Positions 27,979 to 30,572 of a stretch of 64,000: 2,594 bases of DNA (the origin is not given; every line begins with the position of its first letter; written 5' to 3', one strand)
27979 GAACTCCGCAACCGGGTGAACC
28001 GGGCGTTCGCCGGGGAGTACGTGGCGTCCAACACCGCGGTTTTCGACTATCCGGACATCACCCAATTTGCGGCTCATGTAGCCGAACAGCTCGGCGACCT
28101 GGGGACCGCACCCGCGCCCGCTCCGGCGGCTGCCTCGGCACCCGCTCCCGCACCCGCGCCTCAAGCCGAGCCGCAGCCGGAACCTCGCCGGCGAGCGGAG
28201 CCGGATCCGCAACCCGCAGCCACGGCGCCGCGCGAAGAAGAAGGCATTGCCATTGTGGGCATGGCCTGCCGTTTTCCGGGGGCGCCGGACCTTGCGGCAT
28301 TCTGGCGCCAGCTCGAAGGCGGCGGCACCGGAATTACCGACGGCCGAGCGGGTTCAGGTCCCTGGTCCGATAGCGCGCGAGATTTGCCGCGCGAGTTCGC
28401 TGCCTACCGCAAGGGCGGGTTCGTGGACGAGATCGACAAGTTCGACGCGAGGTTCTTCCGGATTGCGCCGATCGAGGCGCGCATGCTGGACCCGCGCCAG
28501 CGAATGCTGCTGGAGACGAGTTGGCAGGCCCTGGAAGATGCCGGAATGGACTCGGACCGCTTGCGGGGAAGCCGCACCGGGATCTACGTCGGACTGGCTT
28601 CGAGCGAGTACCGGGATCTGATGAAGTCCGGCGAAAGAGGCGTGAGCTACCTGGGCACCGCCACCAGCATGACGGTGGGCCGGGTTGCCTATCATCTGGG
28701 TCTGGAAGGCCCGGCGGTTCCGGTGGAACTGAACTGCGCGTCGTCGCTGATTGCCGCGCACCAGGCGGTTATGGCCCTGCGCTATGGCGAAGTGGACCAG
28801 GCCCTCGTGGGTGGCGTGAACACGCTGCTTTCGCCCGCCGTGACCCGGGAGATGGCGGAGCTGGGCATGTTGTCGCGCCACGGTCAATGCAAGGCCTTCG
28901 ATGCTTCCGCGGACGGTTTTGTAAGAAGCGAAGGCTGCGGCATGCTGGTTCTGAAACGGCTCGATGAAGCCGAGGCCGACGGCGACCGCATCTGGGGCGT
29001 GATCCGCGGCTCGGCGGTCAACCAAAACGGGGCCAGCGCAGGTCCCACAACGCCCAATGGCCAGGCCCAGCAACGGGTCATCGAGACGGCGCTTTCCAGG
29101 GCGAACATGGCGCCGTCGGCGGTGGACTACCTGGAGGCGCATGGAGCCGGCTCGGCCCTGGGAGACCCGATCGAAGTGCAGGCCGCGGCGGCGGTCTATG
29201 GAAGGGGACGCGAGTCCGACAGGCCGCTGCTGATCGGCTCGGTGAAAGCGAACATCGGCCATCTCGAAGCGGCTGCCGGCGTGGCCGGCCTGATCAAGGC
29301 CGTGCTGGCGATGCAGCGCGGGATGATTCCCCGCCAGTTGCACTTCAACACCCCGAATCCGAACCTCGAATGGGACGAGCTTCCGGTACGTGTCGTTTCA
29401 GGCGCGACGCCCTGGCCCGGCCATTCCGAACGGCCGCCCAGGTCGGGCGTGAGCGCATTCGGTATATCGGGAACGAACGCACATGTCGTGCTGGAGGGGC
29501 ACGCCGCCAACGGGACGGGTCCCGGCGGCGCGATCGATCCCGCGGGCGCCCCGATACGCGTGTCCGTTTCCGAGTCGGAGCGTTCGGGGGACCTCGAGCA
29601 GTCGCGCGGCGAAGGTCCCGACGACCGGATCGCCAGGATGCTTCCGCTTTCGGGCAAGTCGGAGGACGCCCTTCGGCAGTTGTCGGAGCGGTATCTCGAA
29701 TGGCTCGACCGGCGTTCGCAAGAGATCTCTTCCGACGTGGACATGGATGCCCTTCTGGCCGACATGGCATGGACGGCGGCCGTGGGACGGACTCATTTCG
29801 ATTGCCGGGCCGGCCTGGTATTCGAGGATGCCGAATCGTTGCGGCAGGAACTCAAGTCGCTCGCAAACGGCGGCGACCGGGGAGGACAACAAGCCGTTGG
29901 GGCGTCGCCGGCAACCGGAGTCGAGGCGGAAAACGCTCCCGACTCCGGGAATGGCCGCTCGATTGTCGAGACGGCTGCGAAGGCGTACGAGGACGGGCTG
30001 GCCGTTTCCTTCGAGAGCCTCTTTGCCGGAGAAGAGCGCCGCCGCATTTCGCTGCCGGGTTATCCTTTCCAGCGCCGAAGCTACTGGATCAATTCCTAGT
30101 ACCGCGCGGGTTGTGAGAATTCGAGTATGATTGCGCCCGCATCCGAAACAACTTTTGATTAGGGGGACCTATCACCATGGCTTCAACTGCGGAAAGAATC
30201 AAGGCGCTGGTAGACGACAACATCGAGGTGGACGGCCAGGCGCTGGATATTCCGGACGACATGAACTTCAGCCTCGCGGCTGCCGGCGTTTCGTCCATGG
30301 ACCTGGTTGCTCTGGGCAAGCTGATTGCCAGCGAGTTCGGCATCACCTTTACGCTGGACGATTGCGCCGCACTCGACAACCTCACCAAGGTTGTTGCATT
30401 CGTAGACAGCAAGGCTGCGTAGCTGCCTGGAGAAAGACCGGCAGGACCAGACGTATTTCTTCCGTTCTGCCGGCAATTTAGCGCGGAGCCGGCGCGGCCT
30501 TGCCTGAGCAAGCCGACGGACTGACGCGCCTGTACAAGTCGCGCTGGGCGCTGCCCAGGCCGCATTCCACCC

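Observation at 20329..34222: Orphan polyketide locus with a mammalian-FAS / fungal-HR-PKS-like megasynthase that ends in an extra KS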

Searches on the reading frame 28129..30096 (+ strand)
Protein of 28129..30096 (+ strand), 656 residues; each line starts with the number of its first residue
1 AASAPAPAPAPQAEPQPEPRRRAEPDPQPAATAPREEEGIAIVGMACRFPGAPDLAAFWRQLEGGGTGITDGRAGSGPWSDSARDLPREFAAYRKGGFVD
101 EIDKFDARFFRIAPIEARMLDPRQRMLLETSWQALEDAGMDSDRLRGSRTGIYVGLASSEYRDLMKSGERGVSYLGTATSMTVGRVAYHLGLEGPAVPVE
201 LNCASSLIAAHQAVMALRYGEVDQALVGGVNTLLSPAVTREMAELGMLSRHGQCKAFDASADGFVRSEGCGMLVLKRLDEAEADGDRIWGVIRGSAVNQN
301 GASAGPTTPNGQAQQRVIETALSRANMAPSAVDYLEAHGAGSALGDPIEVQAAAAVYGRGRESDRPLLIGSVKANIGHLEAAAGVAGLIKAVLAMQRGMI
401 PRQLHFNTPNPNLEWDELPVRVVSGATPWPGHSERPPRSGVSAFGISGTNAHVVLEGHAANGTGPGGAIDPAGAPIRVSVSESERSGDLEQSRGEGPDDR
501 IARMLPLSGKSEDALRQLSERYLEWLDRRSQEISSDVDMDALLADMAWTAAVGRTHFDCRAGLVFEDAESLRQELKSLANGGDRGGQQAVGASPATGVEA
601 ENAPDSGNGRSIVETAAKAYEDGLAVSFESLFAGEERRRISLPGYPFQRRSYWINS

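Call 37: find_homologous_proteins(query=window:28129-30096:+, max_evalue=1e-30)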
Query window:28129-30096:+ (656 aa): 6679 proteins with E <= 1e-30 among 8000 candidates; the best 120 are listed.
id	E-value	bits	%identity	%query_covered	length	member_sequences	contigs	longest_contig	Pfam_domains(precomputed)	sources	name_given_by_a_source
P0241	0.0e+0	1234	87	99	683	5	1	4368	PF22336.3,PF00109.33,PF22621.3,PF02801.29,PF16197.12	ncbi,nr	ncbi:MAG: beta-ketoacyl synthase N-terminal-like domain-containing protein, partial [Gammaproteobact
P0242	0.0e+0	1198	86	96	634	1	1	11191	PF22336.3,PF00109.33,PF22621.3,PF02801.29,PF16197.12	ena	-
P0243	2.0e-257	874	65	93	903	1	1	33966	PF22336.3,PF00109.33,PF22621.3,PF00550.32,PF02801.29,PF16197.12,PF00698.27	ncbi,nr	ncbi:MAG: acyltransferase domain-containing protein [Candidatus Latescibacteria bacterium]|nr:acyltr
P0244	3.1e-252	857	66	87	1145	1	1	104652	PF08659.17,PF22336.3,PF00109.33,PF22621.3,PF00550.32,PF13561.13,PF00106.32,PF02801.29,PF16197.12,PF00698.27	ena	-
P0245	2.4e-249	848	68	83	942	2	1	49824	PF22336.3,PF00109.33,PF22621.3,PF00550.32,PF02801.29,PF16197.12,PF00698.27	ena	-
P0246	1.7e-247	841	67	83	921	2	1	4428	PF22336.3,PF00109.33,PF22621.3,PF02801.29,PF16197.12,PF00698.27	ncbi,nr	ncbi:MAG: beta-ketoacyl synthase N-terminal-like domain-containing protein, partial [Gemmatimonadete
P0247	5.8e-245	833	67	82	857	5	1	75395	PF22336.3,PF00109.33,PF22621.3,PF02801.29,PF16197.12,PF00698.27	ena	-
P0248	1.8e-243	828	63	88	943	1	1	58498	PF22336.3,PF00109.33,PF22621.3,PF00550.32,PF02801.29,PF16197.12,PF00698.27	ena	-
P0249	2.6e-242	824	64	94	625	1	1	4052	PF22336.3,PF00109.33,PF22621.3,PF00108.30,PF02801.29,PF16197.12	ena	-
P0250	1.4e-241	822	69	88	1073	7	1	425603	PF08659.17,PF22336.3,PF00109.33,PF22621.3,PF00550.32,PF02801.29,PF16197.12,PF00698.27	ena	-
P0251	3.7e-241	820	66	91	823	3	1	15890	PF22336.3,PF00109.33,PF22621.3,PF00550.32,PF02801.29,PF16197.12,PF00698.27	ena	-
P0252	4.3e-240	817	59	100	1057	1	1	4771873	PF08659.17,PF22336.3,PF00109.33,PF22621.3,PF00550.32,PF13561.13,PF00106.32,PF02801.29,PF16197.12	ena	-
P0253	4.6e-240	817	63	91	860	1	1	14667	PF00109.33,PF22621.3,PF00550.32,PF02801.29,PF16197.12,PF00698.27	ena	-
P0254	1.5e-237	809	63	93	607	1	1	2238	PF22336.3,PF00109.33,PF22621.3,PF02801.29,PF16197.12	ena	-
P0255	9.1e-237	806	64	84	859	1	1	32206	PF22336.3,PF00109.33,PF22621.3,PF02801.29,PF16197.12,PF00698.27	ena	-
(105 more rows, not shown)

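Call 52: search_protein_families(library=ncbifam, proteins=[window:28129-30096:+], max_evalue=0.01)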
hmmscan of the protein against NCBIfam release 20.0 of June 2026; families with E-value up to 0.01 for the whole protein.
window:28129-30096:+ (656 aa): 22 families
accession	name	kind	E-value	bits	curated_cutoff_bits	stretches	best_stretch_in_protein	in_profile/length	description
NF045894.1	PKS_plus_SDR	equivalog_domain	6.9e-194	647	1740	2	38-585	1-519/1515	type I polyketide synthase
NF040607.1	mycolic_Pks13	equivalog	7.9e-154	514.2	2100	1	30-584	92-651/1680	polyketide synthase Pks13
NF041183.1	Pks2_ls1_myc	equivalog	3.4e-121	405.5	2400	1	40-592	4-528/2086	sulfolipid-1 biosynthesis phthioceranic/hydroxyphthioceranic acid synthase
TIGR02813.1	omega_3_PfaA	subfamily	3.5e-60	203.1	1010.1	1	173-461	176-465/2582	polyketide-type polyunsaturated fatty acid synthase PfaA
NF053555.1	prodigi_MBC_PigJ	equivalog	1e-44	153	900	1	173-456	483-757/759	prodigiosin MBC biosynthesis protein PigJ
TIGR03150.1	fabF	equivalog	3.3e-44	151.2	493.75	1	100-419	49-379/407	beta-ketoacyl-ACP synthase II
NF005589.0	PRK07314.1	subfamily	3.5e-40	138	387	1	50-421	16-384/413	beta-ketoacyl-ACP synthase II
NF005490.0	PRK07103.1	equivalog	3.2e-37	128.6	445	1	118-409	77-374/414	polyketide beta-ketoacyl:acyl carrier protein synthase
NF004970.0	PRK06333.1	subfamily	1.2e-36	126.5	525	1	39-455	5-419/424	beta-ketoacyl-ACP synthase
NF058662.1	cispenta_AmcF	equivalog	8.7e-30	103.9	325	1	182-414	108-335/369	cispentacin biosynthesis acyltransferase subunit AmcF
NF005076.0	PRK06501.1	equivalog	8.8e-30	103.9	629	1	183-420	155-394/425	beta-ketoacyl-ACP synthase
NF006587.0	PRK09116.1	equivalog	9.7e-29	100.3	470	1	125-413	75-370/408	beta-ketoacyl-ACP synthase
NF005916.1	PRK07910.1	equivalog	1.5e-28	99.9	560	1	94-416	59-385/418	KasA/KasB family beta-ketoacyl-ACP synthase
NF004618.0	PRK05952.1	equivalog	9.4e-28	97.2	455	1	169-414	113-351/384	beta-ketoacyl-ACP synthase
NF006274.0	PRK08439.1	equivalog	1.1e-27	96.9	621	1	113-420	62-377/406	beta-ketoacyl-ACP synthase II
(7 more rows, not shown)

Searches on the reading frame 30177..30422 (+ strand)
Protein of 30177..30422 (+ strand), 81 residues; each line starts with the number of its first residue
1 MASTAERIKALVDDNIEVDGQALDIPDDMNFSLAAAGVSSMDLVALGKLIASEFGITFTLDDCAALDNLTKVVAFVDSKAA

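Call 52: search_protein_families(library=ncbifam, proteins=[window:30177-30422:+], max_evalue=0.01)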
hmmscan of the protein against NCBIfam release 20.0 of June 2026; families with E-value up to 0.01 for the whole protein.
window:30177-30422:+ (81 aa): 4 families
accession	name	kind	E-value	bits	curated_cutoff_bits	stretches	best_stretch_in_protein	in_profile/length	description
NF002148.0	PRK00982.1-2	subfamily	0.00032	20.5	71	1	2-80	3-78/79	acyl carrier protein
NF002150.0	PRK00982.1-4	subfamily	0.00039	20.6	66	1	6-80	8-79/80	acyl carrier protein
NF002151.0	PRK00982.1-5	equivalog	0.00077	19.5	92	1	1-80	1-77/78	acyl carrier protein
TIGR00517.1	acyl_carrier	equivalog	0.0014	18.5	70.45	1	2-79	2-76/77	acyl carrier protein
